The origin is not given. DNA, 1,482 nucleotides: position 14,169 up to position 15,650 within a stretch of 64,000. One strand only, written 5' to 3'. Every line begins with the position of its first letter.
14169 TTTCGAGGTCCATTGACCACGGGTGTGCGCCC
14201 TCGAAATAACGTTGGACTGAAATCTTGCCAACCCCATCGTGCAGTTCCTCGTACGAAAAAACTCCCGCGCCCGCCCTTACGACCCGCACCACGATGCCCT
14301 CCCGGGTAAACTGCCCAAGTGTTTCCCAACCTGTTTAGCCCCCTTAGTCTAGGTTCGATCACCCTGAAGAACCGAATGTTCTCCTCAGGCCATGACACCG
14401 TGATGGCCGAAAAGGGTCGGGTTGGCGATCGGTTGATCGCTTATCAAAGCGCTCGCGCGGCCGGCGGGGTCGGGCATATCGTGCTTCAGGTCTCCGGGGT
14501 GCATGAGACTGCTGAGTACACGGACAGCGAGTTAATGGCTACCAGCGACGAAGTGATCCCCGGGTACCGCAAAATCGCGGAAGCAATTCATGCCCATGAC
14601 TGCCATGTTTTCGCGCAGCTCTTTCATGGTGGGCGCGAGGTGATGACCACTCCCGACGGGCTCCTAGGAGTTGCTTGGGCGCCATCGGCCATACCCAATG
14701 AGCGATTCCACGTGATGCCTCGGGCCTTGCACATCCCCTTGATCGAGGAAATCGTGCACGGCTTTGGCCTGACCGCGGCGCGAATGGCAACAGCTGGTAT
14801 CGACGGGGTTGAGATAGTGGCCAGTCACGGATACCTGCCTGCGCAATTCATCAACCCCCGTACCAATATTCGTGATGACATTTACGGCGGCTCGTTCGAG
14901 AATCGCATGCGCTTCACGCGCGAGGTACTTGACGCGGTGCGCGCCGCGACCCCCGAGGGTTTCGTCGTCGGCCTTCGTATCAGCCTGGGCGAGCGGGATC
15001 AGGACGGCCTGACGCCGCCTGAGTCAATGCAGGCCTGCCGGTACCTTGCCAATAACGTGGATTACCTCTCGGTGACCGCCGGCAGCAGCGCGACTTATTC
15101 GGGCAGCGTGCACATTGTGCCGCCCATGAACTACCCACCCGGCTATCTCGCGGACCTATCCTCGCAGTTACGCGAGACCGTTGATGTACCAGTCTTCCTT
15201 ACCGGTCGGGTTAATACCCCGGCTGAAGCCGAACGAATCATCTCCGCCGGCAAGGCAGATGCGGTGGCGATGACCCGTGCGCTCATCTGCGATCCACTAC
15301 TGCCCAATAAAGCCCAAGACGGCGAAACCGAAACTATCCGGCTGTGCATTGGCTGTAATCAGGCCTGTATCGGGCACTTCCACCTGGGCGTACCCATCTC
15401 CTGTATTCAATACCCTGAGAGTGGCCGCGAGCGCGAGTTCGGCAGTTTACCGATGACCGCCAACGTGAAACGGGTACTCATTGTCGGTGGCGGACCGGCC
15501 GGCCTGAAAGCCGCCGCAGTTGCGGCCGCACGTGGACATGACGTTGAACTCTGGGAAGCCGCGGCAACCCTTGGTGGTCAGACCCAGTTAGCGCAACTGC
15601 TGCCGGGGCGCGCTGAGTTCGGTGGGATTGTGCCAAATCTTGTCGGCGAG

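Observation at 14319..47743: Concentration of five different oxidative or folate-dependent N-demethylase-type enzymes with no visible Rieske reductase partner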

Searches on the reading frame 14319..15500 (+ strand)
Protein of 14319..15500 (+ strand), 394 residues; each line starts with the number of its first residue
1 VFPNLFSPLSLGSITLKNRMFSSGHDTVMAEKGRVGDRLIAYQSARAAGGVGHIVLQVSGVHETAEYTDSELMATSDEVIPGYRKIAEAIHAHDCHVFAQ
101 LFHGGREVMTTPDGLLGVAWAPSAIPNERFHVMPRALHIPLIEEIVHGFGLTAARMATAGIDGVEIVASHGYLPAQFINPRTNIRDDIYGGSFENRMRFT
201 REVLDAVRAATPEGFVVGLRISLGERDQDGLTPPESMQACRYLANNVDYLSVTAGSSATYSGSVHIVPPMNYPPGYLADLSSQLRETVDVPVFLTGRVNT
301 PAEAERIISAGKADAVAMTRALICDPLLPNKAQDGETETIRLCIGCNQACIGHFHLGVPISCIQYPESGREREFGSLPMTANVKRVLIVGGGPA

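Call 68: search_solved_structures(query=window:14319-15500:+, max_evalue=1e-30, show_alignments=3)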
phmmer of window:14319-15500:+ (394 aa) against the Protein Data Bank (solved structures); distinct sequences matched with E-value up to 1e-30: 20.
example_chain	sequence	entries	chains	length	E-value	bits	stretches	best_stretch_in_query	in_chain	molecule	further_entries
1ps9_A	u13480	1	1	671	2.5e-54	187.9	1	2-394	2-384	2,4-dienoyl-CoA reductase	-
6qkg_A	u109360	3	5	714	5e-42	147.4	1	1-394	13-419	NCR A | NCR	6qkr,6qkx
3gr7_A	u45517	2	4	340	5.8e-42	147.2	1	4-332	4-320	NADPH dehydrogenase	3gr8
5ogt_A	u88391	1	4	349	2.7e-41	145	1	5-332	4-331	Chromate reductase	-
5nux_A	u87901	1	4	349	3.7e-41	144.5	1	5-332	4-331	Chromate reductase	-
1z41_A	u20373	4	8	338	7.7e-41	143.5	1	4-332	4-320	Probable NADH-dependent flavin oxidoreductase yqjM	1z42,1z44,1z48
3hf3_A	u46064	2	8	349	3.2e-40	141.4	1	5-332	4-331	Chromate reductase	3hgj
8uaj_A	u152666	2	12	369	3.7e-40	141.2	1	5-332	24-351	NADPH dehydrogenase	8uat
3krz_A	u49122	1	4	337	9.6e-40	139.8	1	5-326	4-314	NADH:flavin oxidoreductase/NADH oxidase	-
3kru_A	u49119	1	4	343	1e-39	139.8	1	5-326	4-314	NADH:flavin oxidoreductase/NADH oxidase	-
8x0j_A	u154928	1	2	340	4e-39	137.8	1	4-332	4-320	NADPH dehydrogenase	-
9iuv_A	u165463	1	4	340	1.2e-38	136.2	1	4-333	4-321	NADPH dehydrogenase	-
3k30_A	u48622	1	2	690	4.3e-38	134.4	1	4-394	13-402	Histamine dehydrogenase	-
6de6_A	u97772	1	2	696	1.3e-37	132.8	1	4-394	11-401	Histamine dehydrogenase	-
1djq_A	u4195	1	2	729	7.1e-37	130.4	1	5-394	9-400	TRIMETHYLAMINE DEHYDROGENASE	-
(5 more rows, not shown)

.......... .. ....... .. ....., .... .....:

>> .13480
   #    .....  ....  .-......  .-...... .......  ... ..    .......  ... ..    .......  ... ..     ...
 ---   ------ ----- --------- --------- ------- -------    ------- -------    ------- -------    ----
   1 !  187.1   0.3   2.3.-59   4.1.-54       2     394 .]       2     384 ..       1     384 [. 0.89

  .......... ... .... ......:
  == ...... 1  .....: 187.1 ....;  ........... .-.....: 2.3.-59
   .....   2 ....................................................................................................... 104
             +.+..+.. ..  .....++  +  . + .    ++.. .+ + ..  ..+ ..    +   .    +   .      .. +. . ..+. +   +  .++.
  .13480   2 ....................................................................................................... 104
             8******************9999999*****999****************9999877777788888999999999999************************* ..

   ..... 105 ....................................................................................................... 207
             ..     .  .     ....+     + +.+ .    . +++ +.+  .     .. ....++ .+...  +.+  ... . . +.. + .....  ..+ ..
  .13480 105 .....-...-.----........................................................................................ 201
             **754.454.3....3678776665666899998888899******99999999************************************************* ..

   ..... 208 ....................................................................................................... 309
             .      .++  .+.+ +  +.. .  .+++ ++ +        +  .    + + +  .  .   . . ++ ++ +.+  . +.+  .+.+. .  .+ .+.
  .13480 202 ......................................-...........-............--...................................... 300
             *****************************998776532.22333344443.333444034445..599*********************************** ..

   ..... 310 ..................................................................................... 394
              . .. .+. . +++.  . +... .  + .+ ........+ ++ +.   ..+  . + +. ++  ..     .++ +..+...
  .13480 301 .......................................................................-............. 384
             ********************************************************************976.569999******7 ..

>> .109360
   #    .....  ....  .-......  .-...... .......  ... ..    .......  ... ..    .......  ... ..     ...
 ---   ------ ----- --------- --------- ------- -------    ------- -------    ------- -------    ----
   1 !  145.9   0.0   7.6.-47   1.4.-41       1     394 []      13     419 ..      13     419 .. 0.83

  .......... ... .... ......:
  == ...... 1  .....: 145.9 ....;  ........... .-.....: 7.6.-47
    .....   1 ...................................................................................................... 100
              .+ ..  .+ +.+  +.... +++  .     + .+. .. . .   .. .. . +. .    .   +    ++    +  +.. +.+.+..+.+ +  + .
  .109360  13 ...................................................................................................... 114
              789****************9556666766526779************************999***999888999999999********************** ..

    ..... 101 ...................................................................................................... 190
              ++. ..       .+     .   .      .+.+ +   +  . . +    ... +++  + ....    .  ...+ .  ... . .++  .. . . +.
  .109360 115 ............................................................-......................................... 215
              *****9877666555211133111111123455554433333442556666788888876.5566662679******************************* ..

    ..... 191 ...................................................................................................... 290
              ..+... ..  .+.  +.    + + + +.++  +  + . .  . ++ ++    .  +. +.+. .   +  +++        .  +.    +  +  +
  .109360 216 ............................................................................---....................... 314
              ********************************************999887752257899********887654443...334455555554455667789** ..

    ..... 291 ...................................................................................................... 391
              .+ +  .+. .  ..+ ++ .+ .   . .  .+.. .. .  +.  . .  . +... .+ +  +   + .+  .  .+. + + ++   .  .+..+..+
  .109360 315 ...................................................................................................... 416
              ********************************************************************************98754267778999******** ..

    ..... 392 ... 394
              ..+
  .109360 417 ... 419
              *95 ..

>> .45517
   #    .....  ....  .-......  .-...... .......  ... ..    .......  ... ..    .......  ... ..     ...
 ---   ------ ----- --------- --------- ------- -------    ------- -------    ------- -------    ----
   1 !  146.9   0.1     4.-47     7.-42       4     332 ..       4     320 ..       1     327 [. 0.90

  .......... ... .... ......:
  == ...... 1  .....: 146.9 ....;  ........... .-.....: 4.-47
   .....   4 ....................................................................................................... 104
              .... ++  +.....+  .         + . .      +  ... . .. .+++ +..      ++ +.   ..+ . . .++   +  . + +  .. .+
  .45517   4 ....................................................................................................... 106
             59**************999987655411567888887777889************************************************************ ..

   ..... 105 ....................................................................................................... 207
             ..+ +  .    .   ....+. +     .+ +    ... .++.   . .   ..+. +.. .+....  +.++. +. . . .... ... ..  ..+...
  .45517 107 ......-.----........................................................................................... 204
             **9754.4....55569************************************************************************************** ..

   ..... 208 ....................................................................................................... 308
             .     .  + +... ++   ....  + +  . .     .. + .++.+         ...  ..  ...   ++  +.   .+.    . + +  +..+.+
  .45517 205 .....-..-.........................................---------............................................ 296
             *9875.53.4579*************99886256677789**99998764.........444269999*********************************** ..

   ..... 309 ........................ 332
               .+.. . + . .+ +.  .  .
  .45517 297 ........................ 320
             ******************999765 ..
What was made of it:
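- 14319..16274 (+): OYE (FMN) / 4Fe-4S / FAD-NAD(P) flavoprotein of the FadH-TMADH-DgcA architecture. Cys motif aligned to FadH (call 68).
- On TMADH / DgcA / StcD-type amine dehydrogenases (for 14319-16274): The Cys motif aligns with FadH (call 68).
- Checked: It has a C-x2-C-x3-C-x11-C cluster motif that aligns to the FadH 4Fe-4S cysteines (call 68).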
